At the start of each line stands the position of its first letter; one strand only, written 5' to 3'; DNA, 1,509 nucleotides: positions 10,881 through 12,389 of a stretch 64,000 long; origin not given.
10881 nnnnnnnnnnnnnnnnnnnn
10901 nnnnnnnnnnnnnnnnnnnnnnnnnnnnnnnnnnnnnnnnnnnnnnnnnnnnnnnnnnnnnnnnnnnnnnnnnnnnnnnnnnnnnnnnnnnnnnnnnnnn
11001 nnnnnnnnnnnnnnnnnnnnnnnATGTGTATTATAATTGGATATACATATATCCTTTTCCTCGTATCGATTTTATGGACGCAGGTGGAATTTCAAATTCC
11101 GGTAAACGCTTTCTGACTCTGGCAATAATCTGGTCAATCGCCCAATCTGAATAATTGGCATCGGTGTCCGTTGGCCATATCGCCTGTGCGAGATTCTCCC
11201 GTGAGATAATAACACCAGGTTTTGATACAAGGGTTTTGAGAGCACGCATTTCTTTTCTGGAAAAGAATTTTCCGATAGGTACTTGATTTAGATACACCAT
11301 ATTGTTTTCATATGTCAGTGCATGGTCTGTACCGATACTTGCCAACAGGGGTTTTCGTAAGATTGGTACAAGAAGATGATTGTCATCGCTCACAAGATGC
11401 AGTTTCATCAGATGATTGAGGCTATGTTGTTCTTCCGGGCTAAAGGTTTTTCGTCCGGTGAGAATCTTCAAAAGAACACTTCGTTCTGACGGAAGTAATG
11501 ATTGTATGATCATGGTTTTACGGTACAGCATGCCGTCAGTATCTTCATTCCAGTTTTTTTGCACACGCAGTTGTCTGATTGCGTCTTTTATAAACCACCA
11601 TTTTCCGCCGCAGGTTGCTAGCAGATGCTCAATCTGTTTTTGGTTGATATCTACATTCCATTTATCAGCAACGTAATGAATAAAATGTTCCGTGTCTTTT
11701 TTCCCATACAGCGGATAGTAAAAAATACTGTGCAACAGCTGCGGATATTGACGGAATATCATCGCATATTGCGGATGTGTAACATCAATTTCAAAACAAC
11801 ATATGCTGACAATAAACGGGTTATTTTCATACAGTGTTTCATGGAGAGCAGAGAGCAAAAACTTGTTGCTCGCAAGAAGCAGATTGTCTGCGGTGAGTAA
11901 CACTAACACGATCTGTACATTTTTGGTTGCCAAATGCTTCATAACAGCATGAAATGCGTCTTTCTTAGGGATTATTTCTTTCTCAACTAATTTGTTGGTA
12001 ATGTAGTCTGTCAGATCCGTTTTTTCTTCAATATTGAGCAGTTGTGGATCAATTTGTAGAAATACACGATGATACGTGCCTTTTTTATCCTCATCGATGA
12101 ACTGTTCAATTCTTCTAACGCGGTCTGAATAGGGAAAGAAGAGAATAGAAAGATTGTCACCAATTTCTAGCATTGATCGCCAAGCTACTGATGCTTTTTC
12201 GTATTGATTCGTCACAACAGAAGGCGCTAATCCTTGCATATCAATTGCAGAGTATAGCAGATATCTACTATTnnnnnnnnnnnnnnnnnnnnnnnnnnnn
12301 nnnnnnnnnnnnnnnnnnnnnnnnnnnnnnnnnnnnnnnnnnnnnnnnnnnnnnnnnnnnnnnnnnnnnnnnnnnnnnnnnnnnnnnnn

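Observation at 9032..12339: Two-gene module beside a tRNA cluster: atypical OmpR-winged-helix regulator plus a 663-aa protein of unknown function, with a palindromic site in its promoter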

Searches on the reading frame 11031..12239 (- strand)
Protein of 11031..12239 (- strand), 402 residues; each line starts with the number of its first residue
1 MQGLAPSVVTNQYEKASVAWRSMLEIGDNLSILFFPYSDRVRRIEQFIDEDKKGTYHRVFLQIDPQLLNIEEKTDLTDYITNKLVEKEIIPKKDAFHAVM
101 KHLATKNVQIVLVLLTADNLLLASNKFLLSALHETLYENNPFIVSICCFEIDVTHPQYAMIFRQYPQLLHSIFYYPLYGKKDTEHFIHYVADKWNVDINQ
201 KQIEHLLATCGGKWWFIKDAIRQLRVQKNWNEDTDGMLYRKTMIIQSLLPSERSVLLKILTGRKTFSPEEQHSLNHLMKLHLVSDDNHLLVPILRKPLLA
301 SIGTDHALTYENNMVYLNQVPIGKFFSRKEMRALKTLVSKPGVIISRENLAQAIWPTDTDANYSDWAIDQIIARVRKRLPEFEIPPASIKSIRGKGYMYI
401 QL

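Call 4: search_protein_families(library=pfam, proteins=[window:11031-12239:-], max_evalue=0.1)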
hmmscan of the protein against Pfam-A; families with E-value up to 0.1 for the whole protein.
window:11031-12239:- (402 aa): 1 family
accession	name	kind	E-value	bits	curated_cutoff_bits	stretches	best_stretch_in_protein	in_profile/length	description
PF00486.34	Trans_reg_C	-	2.2e-13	50.5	26.2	1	327-398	7-76/77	Transcriptional regulatory protein, C terminal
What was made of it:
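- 11031..12239 (-): REG: a 402-aa one-component transcription regulator. It combines a P-loop-less AAA+/ORC-Cdc6-like module, a winged helix and a C-terminal OmpR/PhoB wHTH. Pfam Trans_reg_C from call 4.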

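Call 5: search_protein_families(library=padloc, proteins=[window:11031-12239:-], max_evalue=1)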
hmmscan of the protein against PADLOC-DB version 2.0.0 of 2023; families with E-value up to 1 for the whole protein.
window:11031-12239:- (402 aa): 0 families

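Call 6: search_protein_families(library=ncbifam, proteins=[window:11031-12239:-], max_evalue=1)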
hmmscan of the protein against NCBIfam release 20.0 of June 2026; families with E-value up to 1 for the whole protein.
window:11031-12239:- (402 aa): 25 families
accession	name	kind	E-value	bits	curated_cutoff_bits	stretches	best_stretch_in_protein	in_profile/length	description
NF045944.1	ResRegRpaBCyano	equivalog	3.6e-08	33.1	330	1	315-399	145-227/229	response regulator transcription factor RpaB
NF053854.1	RespRegPhoBBctds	equivalog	8.4e-08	31.8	270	1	312-399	144-224/225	two-component system response regulator PhoB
NF008296.0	PRK11083.1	equivalog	3.3e-07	29.9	273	1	326-399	154-225/228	two-component system response regulator CreB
NF008378.0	PRK11173.1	equivalog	3.6e-07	29.8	334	1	327-400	162-233/238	two-component system response regulator ArcA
TIGR02154.1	PhoB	equivalog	7.9e-07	28.6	296.2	1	327-398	156-224/226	phosphate regulon transcriptional regulator PhoB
NF007977.0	PRK10701.1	equivalog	2.1e-06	27.4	330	1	327-399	163-233/241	two-component system response regulator RstA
NF041734.1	resp_reg_RppA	equivalog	8.1e-06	25.3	250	1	308-399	136-227/229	two-component system response regulator RppA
NF007982.1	PRK10710.1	equivalog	1.1e-05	25.1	380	1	328-399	158-227/235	envelope stress response regulator BaeR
NF008199.0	PRK10955.1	equivalog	4.5e-05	23.5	341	1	331-400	162-229/232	envelope stress response regulator transcription factor CpxR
TIGR01387.1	cztR_silR_copR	subfamily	4.5e-05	23.2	279.2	1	327-398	149-217/218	heavy metal response regulator transcription factor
NF008567.0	PRK11517.1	equivalog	9.1e-05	21.9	353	1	326-399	148-218/223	response regulator transcription factor HprR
NF041733.1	resp_reg_CseB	equivalog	0.00014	21.3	350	1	328-398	162-225/228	two-component system response regulator CseB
NF005568.0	PRK07239.1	equivalog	0.00015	20.8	273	1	326-384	306-360/381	uroporphyrinogen-III synthase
NF010430.0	PRK13856.1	equivalog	0.00021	21.1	344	1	330-399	160-227/241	two-component response regulator VirG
NF007546.0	PRK10161.1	equivalog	0.0003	20.4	471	1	329-399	158-225/229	phosphate response regulator transcription factor PhoB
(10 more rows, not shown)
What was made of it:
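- Closest known: PhoB/OmpR-family response regulators and their Pho-box-type sites. Same: Its best NCBIfam partial hits include RpaB, PhoB and CreB (calls 4, 6).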

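Call 8: find_homologous_proteins(query=window:11031-12239:-)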
Query window:11031-12239:- (402 aa): 26 proteins with E <= 0.001 among 2121 candidates.
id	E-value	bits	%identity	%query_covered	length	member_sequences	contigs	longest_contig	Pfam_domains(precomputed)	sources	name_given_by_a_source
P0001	1.7e-229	780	84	100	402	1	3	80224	PF00486.35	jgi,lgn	-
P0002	3.9e-216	736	80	100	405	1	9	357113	PF00486.35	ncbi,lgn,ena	-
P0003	5.6e-213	725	79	100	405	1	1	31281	PF00486.35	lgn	-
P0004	3.3e-194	663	72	100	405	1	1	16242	PF00486.35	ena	-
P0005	2.5e-191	654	69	100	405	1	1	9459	PF00486.35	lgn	-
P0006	1.1e-185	635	67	100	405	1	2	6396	PF00486.35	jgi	-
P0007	8.0e-176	603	64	100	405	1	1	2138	PF00486.35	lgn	-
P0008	1.5e-168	579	88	70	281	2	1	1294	PF00486.35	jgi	jgi:hypothetical protein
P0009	3.2e-80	288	36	100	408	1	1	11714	PF00486.35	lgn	-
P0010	5.1e-79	284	37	98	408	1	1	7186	PF00486.35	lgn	-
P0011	1.9e-77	279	37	98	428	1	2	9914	PF00486.35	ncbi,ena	-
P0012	4.2e-77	278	36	99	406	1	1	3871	PF00486.35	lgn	-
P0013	1.7e-76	276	35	99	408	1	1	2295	PF00486.35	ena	-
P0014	6.1e-76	274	35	99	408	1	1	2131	PF00486.35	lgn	-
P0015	7.7e-73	264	34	99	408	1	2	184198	PF00486.35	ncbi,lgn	-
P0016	9.0e-73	264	34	98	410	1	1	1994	PF00486.35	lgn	-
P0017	4.3e-72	261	34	98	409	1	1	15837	PF00486.35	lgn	-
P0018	2.4e-71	259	35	99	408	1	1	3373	PF00486.35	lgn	-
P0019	1.7e-70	256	35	98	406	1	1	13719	PF00486.35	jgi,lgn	-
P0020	1.1e-69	254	35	99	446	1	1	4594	PF00486.35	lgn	-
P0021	2.4e-69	252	35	97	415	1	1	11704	PF00486.35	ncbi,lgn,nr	ncbi:winged helix-turn-helix domain-containing protein [Candidatus Gottesmanbacteria bacterium]|nr:w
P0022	4.7e-68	248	35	98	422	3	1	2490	PF00486.35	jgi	jgi:hypothetical protein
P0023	1.0e-66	244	34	99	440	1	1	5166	PF00486.35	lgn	-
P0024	3.4e-65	239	33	98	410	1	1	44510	PF00486.35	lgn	-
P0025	3.5e-63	232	31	97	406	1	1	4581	PF00486.35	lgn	-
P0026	5.7e-41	159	28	96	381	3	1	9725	PF00486.35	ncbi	-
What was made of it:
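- On OmpR/PhoB winged-helix DNA-binding domain (Pfam PF00486 Trans_reg_C): All 26 homologues carry PF00486 (call 8).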

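Call 11: find_encoding_contigs(protein=P0003, flank=8000, max_places=3)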
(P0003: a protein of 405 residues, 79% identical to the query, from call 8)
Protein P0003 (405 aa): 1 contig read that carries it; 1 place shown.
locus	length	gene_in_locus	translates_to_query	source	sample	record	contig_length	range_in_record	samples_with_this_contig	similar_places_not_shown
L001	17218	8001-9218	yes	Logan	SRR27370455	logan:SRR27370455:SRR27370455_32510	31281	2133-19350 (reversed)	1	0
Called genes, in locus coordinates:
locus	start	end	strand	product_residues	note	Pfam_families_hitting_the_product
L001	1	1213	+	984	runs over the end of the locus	PF00005:ABC_tran (faint), PF02463:SMC_N (faint), PF03193:RsgA_GTPase (faint), PF13304:AAA_21 (faint), PF13555:AAA_29 (faint), PF20703:nSTAND1 (faint), PF17760:UvrA_inter, PF17755:UvrA_DNA-bind, +1 more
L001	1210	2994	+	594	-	PF01841:Transglut_core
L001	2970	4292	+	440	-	PF01541:GIY-YIG, PF27096:UvrC_M, PF02151:UVR (weak), PF08459:UvrC_RNaseH_dom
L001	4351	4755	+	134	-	PF04020:Phage_holin_4_2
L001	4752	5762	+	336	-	PF01933:CofD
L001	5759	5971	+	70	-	PF03840:SecG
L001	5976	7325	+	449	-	PF00496:SBP_bac_5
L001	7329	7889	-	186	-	PF00188:CAP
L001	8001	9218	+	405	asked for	PF00486:Trans_reg_C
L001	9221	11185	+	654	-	-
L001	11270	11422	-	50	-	PF04024:PspC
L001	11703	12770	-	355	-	PF01757:Acyl_transf_3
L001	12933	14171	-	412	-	-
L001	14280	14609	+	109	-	PF04020:Phage_holin_4_2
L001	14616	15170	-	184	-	PF06541:ABC_trans_CmpB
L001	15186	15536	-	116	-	-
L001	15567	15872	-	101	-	-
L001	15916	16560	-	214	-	PF00300:His_Phos_1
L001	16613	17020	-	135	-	PF01541:GIY-YIG, PF10544:T5orf172 (faint)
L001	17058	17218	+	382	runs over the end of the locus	PF07478:Dala_Dala_lig_C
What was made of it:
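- On tRNA-integrated genomic island: There is no integrase among the neighbours (calls 4, 11).
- There is no integrase, transposase or phage gene among the neighbours (calls 4, 11).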

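Call 12: find_encoding_contigs(protein=P0002, flank=8000, max_places=3)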
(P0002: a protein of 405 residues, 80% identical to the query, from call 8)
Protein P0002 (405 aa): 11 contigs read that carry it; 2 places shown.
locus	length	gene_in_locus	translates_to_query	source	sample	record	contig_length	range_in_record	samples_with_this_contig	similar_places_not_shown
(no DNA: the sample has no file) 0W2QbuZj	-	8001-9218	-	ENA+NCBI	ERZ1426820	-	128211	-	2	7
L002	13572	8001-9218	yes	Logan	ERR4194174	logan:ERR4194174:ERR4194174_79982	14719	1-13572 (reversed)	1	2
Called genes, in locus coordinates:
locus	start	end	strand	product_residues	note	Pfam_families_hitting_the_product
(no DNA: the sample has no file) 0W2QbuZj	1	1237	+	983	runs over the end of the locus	PF00005:ABC_tran (faint), PF02463:SMC_N (faint), PF03193:RsgA_GTPase (faint), PF13191:AAA_16 (faint), PF13555:AAA_29 (faint), PF17760:UvrA_inter, PF17755:UvrA_DNA-bind, PF13304:AAA_21 (weak), +2 more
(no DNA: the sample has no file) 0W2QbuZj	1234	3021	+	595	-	PF01841:Transglut_core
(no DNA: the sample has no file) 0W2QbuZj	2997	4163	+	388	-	PF01541:GIY-YIG (weak), PF27096:UvrC_M, PF02151:UVR, PF08459:UvrC_RNaseH_dom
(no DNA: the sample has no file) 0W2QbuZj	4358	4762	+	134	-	PF04020:Phage_holin_4_2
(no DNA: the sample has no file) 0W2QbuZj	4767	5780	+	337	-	PF01933:CofD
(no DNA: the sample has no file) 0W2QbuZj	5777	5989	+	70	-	PF03840:SecG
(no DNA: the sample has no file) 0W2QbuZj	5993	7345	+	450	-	PF00496:SBP_bac_5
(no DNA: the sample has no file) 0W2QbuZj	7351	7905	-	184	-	PF00188:CAP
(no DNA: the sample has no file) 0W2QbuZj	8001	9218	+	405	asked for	PF00486:Trans_reg_C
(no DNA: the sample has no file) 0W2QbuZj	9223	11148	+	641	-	-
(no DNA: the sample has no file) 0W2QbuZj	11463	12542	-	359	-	PF01757:Acyl_transf_3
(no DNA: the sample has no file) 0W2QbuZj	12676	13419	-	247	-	-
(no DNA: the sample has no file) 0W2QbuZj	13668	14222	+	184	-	PF01227:GTP_cyclohydroI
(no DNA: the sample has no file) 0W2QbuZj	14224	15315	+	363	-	PF00933:Glyco_hydro_3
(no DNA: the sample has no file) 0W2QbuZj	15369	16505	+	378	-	PF07478:Dala_Dala_lig_C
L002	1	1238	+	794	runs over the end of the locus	?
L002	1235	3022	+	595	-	PF01841:Transglut_core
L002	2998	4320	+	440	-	PF01541:GIY-YIG (weak), PF27096:UvrC_M, PF02151:UVR, PF08459:UvrC_RNaseH_dom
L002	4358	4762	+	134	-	PF04020:Phage_holin_4_2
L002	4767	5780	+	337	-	PF01933:CofD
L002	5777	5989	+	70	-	PF03840:SecG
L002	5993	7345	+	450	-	PF00496:SBP_bac_5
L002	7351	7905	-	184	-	PF00188:CAP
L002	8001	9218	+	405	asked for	PF00486:Trans_reg_C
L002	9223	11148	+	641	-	-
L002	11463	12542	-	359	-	PF01757:Acyl_transf_3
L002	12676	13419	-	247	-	-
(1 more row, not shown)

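Call 13: find_encoding_contigs(protein=P0015, flank=8000, max_places=2)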
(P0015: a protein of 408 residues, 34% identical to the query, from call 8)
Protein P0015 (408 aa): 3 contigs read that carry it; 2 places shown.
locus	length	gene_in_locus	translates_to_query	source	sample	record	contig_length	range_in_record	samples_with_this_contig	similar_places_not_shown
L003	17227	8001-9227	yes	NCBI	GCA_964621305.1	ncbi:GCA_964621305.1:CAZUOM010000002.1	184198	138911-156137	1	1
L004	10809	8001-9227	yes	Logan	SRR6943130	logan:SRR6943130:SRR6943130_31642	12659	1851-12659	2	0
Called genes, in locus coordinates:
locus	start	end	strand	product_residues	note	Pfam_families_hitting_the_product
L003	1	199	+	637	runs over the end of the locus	PF06480:FtsH_ext (weak), PF00004:AAA, PF07728:AAA_5 (weak), PF17862:AAA_lid_3, PF01434:Peptidase_M41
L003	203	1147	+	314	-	PF02739:5_3_exonuc_N, PF01367:5_3_exonuc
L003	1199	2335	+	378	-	PF13173:AAA_14, PF13635:DUF4143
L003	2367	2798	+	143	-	-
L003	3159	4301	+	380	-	PF13439:Glyco_transf_4, PF20706:GT4-conflict (weak), PF00534:Glycos_transf_1, PF13692:Glyco_trans_1_4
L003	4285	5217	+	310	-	PF02463:SMC_N (faint), PF00005:ABC_tran, PF13304:AAA_21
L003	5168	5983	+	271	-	PF01061:ABC2_membrane, PF12698:ABC2_membrane_3 (weak)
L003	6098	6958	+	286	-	PF01149:Fapy_DNA_glyco, PF06831:H2TH, PF06827:zf-FPG_IleRS (weak)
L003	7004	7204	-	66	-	-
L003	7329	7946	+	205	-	PF01327:Pep_deformylase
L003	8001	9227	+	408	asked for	PF00486:Trans_reg_C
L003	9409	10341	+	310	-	PF13489:Methyltransf_23, PF13847:Methyltransf_31 (faint), PF08241:Methyltransf_11 (weak), PF08242:Methyltransf_12 (weak), PF13649:Methyltransf_25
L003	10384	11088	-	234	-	PF00696:AA_kinase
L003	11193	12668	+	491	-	-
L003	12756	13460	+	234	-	PF00696:AA_kinase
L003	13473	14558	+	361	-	PF02463:SMC_N, PF13175:AAA_15, PF13476:AAA_23, PF13304:AAA_21 (faint)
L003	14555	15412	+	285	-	PF01256:Carb_kinase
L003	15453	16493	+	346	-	PF02661:Fic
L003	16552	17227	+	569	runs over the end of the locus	PF04675:DNA_ligase_A_N, PF01068:DNA_ligase_A_M, PF04679:DNA_ligase_A_C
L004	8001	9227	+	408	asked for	PF00486:Trans_reg_C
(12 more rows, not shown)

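Call 14: find_encoding_contigs(protein=P0024, flank=8000, max_places=2)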
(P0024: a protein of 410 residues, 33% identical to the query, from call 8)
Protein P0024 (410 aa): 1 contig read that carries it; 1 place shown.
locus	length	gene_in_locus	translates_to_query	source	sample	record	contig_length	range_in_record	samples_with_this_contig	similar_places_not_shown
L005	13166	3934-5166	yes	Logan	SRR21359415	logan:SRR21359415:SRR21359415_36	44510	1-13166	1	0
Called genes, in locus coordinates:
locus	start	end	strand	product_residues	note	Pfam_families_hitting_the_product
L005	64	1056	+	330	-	-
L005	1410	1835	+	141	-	PF03946:Ribosomal_L11_N, PF00298:Ribosomal_L11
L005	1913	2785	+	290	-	PF00687:Ribosomal_L1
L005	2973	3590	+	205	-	-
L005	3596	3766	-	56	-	-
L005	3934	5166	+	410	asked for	PF00486:Trans_reg_C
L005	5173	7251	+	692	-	-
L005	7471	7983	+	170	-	PF00466:Ribosomal_L10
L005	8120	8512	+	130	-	PF16320:Ribosomal_L12_N, PF00542:Ribosomal_L12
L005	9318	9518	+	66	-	PF12728:HTH_17, PF13411:MerR_1, PF00376:MerR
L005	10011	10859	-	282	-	PF01087:GalP_UDP_transf (weak)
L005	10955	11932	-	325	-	PF01467:CTP_transf_like, PF04019:DUF359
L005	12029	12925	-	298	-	PF00923:TAL_FSA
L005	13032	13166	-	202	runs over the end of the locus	-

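Call 15: find_encoding_contigs(protein=P0026, flank=8000, max_places=2)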
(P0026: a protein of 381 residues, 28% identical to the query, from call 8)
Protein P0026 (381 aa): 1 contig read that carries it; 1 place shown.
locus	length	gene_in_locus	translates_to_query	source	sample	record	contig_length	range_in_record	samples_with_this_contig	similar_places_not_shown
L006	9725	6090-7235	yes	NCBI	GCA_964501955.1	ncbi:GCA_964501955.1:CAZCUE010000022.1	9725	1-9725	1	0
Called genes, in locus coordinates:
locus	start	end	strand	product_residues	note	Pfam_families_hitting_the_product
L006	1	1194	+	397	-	?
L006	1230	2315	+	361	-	PF00571:CBS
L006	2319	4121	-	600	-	PF13231:PMT_2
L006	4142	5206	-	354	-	PF01073:3Beta_HSD, PF01370:Epimerase, PF02719:Polysacc_synt_2, PF04321:RmlD_sub_bind, PF16363:GDP_Man_Dehyd, PF13460:NAD_binding_10, PF07993:NAD_binding_4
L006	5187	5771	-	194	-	-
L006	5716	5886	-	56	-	-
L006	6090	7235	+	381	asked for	PF00486:Trans_reg_C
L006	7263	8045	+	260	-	PF01790:LGT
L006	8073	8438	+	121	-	PF01258:zf-dskA_traR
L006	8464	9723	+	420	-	?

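Call 18: find_encoding_contigs(protein=P0021, flank=8000, max_places=2)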
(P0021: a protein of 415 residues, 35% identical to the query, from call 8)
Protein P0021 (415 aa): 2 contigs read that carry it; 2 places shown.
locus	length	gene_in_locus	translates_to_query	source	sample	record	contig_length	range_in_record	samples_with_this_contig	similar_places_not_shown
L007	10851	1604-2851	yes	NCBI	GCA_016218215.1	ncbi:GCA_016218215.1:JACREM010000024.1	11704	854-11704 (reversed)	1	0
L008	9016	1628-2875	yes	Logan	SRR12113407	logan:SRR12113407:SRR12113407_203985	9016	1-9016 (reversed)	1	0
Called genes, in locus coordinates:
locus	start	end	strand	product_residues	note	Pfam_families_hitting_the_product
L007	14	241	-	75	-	-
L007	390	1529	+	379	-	PF00670:AdoHcyase_NAD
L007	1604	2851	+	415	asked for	PF00486:Trans_reg_C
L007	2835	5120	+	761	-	-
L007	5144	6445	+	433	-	PF00486:Trans_reg_C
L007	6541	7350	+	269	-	PF01636:APH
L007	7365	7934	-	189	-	PF00687:Ribosomal_L1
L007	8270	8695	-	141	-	PF03946:Ribosomal_L11_N, PF00298:Ribosomal_L11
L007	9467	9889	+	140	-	PF01797:Y1_Tnp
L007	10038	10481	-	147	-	PF01371:Trp_repressor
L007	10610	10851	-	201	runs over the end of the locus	PF02357:NusG, PF00467:KOW (weak)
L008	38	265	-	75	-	-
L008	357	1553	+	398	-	PF00670:AdoHcyase_NAD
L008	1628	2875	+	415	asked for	PF00486:Trans_reg_C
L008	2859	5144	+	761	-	-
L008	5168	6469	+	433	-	PF00486:Trans_reg_C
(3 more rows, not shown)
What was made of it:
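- The distribution is patchy and the module has relocated, for example between rplA and rplJ in L005 (calls 14, 18).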
